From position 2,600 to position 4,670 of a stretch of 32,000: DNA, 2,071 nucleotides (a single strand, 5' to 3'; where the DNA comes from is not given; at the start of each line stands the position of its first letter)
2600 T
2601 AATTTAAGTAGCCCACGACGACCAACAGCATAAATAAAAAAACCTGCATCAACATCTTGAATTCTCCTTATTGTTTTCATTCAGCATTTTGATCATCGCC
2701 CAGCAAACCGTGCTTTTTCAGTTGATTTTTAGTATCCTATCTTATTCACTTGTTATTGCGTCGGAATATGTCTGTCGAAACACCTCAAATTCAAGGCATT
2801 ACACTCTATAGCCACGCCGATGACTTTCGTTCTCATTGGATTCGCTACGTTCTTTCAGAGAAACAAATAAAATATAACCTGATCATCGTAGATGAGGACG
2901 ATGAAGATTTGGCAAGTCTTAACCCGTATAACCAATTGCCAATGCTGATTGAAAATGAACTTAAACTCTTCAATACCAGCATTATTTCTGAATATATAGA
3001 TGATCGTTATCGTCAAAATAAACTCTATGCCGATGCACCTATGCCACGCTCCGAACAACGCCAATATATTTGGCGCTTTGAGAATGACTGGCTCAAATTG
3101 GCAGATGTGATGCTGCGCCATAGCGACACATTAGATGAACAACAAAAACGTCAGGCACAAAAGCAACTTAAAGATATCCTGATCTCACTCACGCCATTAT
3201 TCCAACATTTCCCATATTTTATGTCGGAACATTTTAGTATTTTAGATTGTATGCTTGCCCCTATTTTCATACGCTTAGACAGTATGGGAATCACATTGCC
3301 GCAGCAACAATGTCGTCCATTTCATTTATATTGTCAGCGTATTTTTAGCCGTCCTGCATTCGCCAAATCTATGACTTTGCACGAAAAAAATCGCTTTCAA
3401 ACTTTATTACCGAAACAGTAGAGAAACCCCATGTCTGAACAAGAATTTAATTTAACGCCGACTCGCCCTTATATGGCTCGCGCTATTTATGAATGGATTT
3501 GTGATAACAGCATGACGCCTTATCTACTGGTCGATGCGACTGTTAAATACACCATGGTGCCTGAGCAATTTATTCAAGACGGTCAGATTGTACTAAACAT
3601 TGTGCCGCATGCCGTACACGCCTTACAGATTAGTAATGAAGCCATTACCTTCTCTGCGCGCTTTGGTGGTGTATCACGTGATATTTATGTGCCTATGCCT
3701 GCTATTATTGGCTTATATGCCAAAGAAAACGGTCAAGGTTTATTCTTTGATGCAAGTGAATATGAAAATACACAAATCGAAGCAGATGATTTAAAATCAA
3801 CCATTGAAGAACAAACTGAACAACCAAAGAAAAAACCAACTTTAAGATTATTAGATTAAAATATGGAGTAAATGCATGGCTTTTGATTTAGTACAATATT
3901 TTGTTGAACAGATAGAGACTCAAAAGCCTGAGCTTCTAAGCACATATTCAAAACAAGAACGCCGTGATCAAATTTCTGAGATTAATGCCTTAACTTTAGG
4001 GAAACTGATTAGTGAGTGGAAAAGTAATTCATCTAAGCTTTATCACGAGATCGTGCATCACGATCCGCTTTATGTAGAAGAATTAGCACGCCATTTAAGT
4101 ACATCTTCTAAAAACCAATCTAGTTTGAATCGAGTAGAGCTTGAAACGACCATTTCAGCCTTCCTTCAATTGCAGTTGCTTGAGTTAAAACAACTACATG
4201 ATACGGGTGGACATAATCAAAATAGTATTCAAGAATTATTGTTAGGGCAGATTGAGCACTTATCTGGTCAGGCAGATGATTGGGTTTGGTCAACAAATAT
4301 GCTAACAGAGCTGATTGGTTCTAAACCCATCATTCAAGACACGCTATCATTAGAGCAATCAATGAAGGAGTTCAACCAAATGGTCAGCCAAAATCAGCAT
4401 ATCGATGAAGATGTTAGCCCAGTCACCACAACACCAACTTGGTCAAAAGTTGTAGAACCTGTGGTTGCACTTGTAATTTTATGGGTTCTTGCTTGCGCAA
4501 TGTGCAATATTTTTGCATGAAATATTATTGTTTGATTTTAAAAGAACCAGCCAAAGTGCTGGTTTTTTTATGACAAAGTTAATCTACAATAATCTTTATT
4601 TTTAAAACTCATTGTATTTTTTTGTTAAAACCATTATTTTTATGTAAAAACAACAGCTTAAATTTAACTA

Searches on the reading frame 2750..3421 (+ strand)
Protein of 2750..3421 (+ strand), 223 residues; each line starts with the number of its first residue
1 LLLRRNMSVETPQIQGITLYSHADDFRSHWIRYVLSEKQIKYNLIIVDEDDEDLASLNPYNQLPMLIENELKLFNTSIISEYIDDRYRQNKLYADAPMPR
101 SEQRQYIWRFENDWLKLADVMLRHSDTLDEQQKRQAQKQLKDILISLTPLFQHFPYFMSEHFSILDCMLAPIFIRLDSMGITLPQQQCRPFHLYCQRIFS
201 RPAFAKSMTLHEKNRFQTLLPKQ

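Call 3: search_protein_families(library=pfam, proteins=[window:2750-3421:+], max_evalue=1)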
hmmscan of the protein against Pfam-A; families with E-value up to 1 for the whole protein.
window:2750-3421:+ (223 aa): 6 families
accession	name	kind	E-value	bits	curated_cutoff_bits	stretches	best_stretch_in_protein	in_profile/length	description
PF02798.26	GST_N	-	1.4e-13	51.4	20.9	1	17-84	3-75/76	Glutathione S-transferase, N-terminal domain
PF13417.12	GST_N_3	-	5.3e-07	30.3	22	1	31-90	13-74/75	Glutathione S-transferase, N-terminal domain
PF13410.11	GST_C_2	-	1.6e-05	25.4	24.9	1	132-196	3-68/69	Glutathione S-transferase, C-terminal domain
PF13409.12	GST_N_2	-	2.7e-05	25.1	25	1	28-85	5-69/70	Glutathione S-transferase, N-terminal domain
PF00043.30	GST_C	-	0.012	16.3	20.7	1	123-202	14-93/93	Glutathione S-transferase, C-terminal domain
PF24235.1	RHG29_45_N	-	0.13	13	27.7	1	107-161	8-61/108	Rho GTPase-activating protein 29/45 N-terminal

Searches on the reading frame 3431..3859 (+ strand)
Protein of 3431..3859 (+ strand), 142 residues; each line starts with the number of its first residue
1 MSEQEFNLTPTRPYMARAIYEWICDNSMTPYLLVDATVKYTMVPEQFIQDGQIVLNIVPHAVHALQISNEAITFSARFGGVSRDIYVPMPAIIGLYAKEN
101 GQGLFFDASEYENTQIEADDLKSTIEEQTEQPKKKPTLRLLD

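Call 3: search_protein_families(library=pfam, proteins=[window:3431-3859:+], max_evalue=1)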
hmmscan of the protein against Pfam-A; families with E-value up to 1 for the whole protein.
window:3431-3859:+ (142 aa): 1 family
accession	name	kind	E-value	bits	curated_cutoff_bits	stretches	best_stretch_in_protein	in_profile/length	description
PF04386.18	SspB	-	1.5e-35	123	27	1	11-132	2-133/156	Stringent starvation protein B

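Call 54: list_cluster_members(proteins=[P0420, P0165, P0375, P0001, P0096, window:6398-6940:+, window:3431-3859:+])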
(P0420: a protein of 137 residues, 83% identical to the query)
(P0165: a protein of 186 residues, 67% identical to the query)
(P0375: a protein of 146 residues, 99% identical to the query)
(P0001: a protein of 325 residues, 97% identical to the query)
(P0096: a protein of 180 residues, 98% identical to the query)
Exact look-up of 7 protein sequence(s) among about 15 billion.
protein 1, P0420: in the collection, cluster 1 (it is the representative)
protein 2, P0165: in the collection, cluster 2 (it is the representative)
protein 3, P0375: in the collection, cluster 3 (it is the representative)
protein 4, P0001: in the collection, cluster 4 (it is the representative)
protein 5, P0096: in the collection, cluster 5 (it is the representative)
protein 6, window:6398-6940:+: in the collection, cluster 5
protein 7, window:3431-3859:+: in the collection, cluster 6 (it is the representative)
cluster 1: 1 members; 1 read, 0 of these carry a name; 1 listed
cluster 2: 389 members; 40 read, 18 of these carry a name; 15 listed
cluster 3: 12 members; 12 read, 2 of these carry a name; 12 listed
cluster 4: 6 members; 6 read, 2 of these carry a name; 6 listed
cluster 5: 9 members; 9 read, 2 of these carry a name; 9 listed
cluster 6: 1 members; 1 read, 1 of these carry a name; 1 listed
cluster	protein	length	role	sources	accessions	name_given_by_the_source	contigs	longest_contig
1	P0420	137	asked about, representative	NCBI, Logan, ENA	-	-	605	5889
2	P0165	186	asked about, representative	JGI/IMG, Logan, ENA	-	-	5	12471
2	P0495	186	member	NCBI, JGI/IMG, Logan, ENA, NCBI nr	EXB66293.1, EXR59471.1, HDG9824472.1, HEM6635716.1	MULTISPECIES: GTP-binding protein [Acinetobacter calcoaceticus/baumannii complex] | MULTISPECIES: ATP/GTP-binding protein [Acinetobacter calcoaceticus/baumannii complex]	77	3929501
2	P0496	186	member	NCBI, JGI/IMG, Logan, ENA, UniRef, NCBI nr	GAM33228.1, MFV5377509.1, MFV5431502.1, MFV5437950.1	GTP-binding protein [Acinetobacter calcoaceticus] | GTP-binding protein n=1 Tax=Acinetobacter calcoaceticus TaxID=471 RepID=UPI0005826BB8 | ATP/GTP-binding protein [Acinetobacter calcoaceticus]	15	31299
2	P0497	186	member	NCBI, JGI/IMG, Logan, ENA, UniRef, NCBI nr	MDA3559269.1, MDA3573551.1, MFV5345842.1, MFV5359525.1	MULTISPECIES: GTP-binding protein [Acinetobacter] | GTP-binding protein n=1 Tax=Acinetobacter TaxID=469 RepID=UPI00124E74A2 | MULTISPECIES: ATP/GTP-binding protein [Acinetobacter]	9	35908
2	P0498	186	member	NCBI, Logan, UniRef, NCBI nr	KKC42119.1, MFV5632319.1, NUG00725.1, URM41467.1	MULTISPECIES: GTP-binding protein [Acinetobacter] | GTP-binding protein n=1 Tax=Acinetobacter TaxID=469 RepID=UPI00061FC2F3 | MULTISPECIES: ATP/GTP-binding protein [Acinetobacter]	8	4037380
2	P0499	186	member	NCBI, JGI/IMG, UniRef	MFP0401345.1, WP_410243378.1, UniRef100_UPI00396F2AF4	GTP-binding protein [Acinetobacter nosocomialis] | GTP-binding protein n=1 Tax=Acinetobacter nosocomialis TaxID=106654 RepID=UPI00396F2AF4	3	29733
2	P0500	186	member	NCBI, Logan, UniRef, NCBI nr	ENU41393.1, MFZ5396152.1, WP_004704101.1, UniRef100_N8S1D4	GTP-binding protein [Acinetobacter seifertii] | GTP-binding protein n=1 Tax=Acinetobacter seifertii TaxID=1530123 RepID=N8S1D4_9GAMM | ATP/GTP-binding protein [Acinetobacter seifertii]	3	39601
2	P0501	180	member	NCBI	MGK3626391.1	GTP-binding protein, partial [Acinetobacter sp. A11]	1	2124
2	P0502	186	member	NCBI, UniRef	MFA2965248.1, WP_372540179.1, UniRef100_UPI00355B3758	ATP/GTP-binding protein [Acinetobacter pittii] | GTP-binding protein n=1 Tax=Acinetobacter pittii TaxID=48296 RepID=UPI00355B3758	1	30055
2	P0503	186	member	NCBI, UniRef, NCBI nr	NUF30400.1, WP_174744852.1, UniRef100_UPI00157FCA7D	ATP/GTP-binding protein [Acinetobacter oleivorans] | GTP-binding protein n=1 Tax=Acinetobacter oleivorans TaxID=1148157 RepID=UPI00157FCA7D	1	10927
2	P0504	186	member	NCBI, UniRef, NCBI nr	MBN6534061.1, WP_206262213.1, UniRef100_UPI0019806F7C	ATP/GTP-binding protein [Acinetobacter pittii] | GTP-binding protein n=1 Tax=Acinetobacter pittii TaxID=48296 RepID=UPI0019806F7C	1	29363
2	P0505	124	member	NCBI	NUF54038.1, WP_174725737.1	ATP/GTP-binding protein, partial [Acinetobacter seifertii]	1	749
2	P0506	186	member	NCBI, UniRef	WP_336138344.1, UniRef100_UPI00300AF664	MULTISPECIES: GTP-binding protein [unclassified Acinetobacter] | GTP-binding protein n=1 Tax=unclassified Acinetobacter TaxID=196816 RepID=UPI00300AF664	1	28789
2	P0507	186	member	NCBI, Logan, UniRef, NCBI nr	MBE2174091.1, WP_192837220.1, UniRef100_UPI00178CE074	ATP/GTP-binding protein [Acinetobacter oleivorans] | GTP-binding protein n=1 Tax=Acinetobacter oleivorans TaxID=1148157 RepID=UPI00178CE074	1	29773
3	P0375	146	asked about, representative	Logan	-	-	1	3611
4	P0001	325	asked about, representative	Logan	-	-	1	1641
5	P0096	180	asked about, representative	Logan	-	-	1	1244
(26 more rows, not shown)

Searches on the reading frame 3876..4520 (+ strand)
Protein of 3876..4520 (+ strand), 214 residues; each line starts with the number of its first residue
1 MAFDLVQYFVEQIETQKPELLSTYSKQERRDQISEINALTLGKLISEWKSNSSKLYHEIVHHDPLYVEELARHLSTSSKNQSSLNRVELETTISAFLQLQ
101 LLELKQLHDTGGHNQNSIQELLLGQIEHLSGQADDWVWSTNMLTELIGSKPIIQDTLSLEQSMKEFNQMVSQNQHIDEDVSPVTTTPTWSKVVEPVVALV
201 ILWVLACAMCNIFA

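Call 3: search_protein_families(library=pfam, proteins=[window:3876-4520:+], max_evalue=1)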
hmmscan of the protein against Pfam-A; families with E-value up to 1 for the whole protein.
window:3876-4520:+ (214 aa): 1 family
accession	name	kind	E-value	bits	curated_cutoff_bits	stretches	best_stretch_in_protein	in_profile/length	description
PF09494.16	Slx4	-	0.017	15.5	24.8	1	44-87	7-42/60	Slx4 endonuclease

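Call 4: search_protein_families(library=ncbifam, proteins=[window:3876-4520:+], max_evalue=1)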
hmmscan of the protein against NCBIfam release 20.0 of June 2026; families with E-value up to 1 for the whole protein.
window:3876-4520:+ (214 aa): 0 families

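Call 6: search_protein_families(library=padloc, proteins=[window:3876-4520:+], max_evalue=1)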
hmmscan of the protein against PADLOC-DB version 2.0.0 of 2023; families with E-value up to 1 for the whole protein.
window:3876-4520:+ (214 aa): 0 families
